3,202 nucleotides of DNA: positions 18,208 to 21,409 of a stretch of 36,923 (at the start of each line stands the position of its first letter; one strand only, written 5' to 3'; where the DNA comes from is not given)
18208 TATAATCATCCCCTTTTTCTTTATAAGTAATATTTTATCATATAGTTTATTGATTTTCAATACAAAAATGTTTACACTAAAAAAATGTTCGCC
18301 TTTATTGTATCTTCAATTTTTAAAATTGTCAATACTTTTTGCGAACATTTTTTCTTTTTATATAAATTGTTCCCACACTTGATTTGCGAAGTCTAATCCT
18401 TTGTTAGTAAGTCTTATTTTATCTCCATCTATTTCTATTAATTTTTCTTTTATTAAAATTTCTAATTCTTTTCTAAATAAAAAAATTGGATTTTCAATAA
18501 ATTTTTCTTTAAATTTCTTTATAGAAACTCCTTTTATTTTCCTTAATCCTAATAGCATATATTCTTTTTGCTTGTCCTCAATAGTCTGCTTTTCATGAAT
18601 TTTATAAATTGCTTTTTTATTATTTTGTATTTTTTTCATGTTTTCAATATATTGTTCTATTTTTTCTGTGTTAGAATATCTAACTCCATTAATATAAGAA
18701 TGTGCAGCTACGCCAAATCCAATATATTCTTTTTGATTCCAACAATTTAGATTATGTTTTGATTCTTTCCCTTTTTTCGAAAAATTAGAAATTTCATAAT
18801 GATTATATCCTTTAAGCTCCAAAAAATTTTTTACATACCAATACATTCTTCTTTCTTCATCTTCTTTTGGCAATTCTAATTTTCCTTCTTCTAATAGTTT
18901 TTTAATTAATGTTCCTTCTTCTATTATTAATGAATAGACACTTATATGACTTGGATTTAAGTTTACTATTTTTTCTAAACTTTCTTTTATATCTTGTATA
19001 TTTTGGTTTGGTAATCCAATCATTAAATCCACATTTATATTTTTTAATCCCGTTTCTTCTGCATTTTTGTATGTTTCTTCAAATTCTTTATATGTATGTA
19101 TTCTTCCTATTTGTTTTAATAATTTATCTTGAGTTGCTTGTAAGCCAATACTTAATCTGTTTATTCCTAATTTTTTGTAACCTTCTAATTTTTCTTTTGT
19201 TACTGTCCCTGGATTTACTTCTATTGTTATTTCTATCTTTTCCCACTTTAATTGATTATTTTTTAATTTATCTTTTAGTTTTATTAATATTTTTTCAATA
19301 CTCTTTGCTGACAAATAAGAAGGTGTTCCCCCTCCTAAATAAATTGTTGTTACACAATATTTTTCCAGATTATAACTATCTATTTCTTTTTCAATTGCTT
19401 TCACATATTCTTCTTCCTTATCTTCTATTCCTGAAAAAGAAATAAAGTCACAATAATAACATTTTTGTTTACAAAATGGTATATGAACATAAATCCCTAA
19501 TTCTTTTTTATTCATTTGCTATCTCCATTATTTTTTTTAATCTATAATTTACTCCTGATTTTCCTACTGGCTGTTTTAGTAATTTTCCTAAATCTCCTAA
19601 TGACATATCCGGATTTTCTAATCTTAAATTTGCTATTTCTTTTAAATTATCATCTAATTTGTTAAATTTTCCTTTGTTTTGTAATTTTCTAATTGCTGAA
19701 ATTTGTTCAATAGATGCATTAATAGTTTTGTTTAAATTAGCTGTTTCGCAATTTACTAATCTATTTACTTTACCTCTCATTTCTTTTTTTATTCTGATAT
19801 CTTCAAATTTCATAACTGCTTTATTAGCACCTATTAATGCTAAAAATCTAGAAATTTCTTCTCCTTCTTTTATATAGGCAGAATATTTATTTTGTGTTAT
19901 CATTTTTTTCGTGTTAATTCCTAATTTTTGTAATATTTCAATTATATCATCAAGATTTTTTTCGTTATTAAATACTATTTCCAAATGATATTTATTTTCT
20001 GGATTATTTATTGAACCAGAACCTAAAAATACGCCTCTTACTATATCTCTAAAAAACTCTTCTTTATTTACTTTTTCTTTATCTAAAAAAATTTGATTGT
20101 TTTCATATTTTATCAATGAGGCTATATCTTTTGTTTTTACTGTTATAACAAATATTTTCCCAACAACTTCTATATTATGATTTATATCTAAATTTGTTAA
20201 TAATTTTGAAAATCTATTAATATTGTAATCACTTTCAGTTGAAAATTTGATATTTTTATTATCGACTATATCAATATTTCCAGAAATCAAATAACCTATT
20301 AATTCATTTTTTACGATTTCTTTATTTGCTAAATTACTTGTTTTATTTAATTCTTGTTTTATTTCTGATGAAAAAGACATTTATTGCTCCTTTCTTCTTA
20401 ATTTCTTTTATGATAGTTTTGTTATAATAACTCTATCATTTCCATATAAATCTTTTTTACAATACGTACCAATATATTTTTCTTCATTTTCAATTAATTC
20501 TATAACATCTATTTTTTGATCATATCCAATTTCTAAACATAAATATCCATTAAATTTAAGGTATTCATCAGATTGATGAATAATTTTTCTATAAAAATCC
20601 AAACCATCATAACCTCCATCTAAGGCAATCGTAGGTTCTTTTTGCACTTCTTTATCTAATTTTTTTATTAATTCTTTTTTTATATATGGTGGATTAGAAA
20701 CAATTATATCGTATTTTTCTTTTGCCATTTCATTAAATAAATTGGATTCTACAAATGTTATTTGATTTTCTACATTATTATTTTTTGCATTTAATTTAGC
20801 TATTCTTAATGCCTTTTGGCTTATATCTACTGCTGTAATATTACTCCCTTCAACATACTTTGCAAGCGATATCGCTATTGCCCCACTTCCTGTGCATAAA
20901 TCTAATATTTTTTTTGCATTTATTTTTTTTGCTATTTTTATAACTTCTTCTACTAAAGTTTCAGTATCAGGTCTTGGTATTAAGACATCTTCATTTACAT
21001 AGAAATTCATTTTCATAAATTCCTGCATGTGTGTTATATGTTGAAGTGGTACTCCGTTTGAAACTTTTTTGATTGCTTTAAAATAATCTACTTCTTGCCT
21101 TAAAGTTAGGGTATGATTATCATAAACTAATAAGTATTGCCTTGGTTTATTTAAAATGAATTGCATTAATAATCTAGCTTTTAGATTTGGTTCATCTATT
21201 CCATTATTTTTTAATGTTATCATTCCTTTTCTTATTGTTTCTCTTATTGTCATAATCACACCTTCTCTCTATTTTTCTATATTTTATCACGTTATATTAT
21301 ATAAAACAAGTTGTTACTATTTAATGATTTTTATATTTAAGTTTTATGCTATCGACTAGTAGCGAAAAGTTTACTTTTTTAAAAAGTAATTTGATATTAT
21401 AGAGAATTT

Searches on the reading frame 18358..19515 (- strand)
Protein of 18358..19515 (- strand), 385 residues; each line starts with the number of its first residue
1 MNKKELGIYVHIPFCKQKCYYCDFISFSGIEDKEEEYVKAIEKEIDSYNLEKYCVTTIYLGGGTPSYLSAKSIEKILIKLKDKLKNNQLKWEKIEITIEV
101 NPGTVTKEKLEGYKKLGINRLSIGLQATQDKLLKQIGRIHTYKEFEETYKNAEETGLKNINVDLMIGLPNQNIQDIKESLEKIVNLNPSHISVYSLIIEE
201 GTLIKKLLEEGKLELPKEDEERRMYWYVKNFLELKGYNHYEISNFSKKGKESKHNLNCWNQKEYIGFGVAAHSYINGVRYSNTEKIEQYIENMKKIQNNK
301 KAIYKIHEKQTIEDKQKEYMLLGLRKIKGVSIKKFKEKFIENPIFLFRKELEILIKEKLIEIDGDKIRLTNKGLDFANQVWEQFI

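Call 16: search_protein_families(library=pfam, proteins=[window:18358-19515:-], max_evalue=0.00001)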
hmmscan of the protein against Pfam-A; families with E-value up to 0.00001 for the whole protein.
window:18358-19515:- (385 aa): 2 families
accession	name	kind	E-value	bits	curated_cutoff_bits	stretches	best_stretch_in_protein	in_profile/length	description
PF04055.27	Radical_SAM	-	9.7e-34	117.4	29.5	1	9-182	1-165/166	Radical SAM superfamily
PF06969.22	HemN_C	-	1.3e-09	38.4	24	1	313-376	4-67/67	HemN C-terminal domain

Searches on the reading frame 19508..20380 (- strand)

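Call 16: search_protein_families(library=pfam, proteins=[window:19508-20380:-], max_evalue=0.00001)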
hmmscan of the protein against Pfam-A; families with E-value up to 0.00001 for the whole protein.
window:19508-20380:- (290 aa): 3 families
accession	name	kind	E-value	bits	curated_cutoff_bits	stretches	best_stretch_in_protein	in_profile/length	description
PF02650.20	HTH_WhiA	-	1.2e-33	115.8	27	1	205-288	1-84/84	WhiA C-terminal HTH domain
PF14527.11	LAGLIDADG_WhiA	-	2.6e-30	104.8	23.2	1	111-202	2-93/93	WhiA LAGLIDADG-like domain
PF14528.11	LAGLIDADG_3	-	3.7e-08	33.9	22.5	0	113-184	6-82/82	LAGLIDADG-like domain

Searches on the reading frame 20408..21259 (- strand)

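Call 16: search_protein_families(library=pfam, proteins=[window:20408-21259:-], max_evalue=0.00001)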
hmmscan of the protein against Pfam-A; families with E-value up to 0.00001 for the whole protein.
window:20408-21259:- (283 aa): 16 families
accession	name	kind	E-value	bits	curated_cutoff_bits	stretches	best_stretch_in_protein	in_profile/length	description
PF05175.20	MTS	-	1.1e-20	74.3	23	1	111-196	29-112/170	Methyltransferase small domain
PF17827.6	PrmC_N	-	5.4e-15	56.2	23.4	1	8-76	2-70/71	PrmC N-terminal domain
PF06325.19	PrmA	-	4.1e-13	49.9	22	1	114-207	161-252/296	Ribosomal protein L11 methyltransferase (PrmA)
PF13847.12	Methyltransf_31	-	5.7e-13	49.2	27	1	115-262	4-128/145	Methyltransferase domain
PF13649.12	Methyltransf_25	-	1.8e-11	45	27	1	118-196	1-80/97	Methyltransferase domain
PF03602.21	Cons_hypoth95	-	7.8e-11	42.4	24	1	96-211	22-142/182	Conserved hypothetical protein 95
PF07669.17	Eco57I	-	2e-09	38.2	25.3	1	150-242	43-132/171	Eco57I restriction-modification methylase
PF01170.24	UPF0020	-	2.3e-09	37.7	22.3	1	139-194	77-133/197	RMKL-like, methyltransferase domain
PF02475.24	TRM5-TYW2_MTfase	-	2.5e-09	37.7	28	1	102-208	23-130/164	TRM5/TYW2 methyltransferase domain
PF09445.16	Methyltransf_15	-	1.8e-08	34.5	22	1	116-191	2-80/165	RNA cap guanine-N2 methyltransferase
PF01209.24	Ubie_methyltran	-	2.5e-08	34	20.1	1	106-175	39-108/233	ubiE/COQ5 methyltransferase family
PF02384.22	N6_Mtase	-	7.3e-08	32.5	20.4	1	102-195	34-138/311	N-6 DNA Methylase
PF08241.18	Methyltransf_11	-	1.2e-07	32.7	21.2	1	119-189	1-67/95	Methyltransferase domain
PF08242.18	Methyltransf_12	-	1.3e-07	32.7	30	1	119-189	1-72/98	Methyltransferase domain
PF12847.13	Methyltransf_18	-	5.6e-07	30.1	27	1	108-187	7-87/151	Methyltransferase domain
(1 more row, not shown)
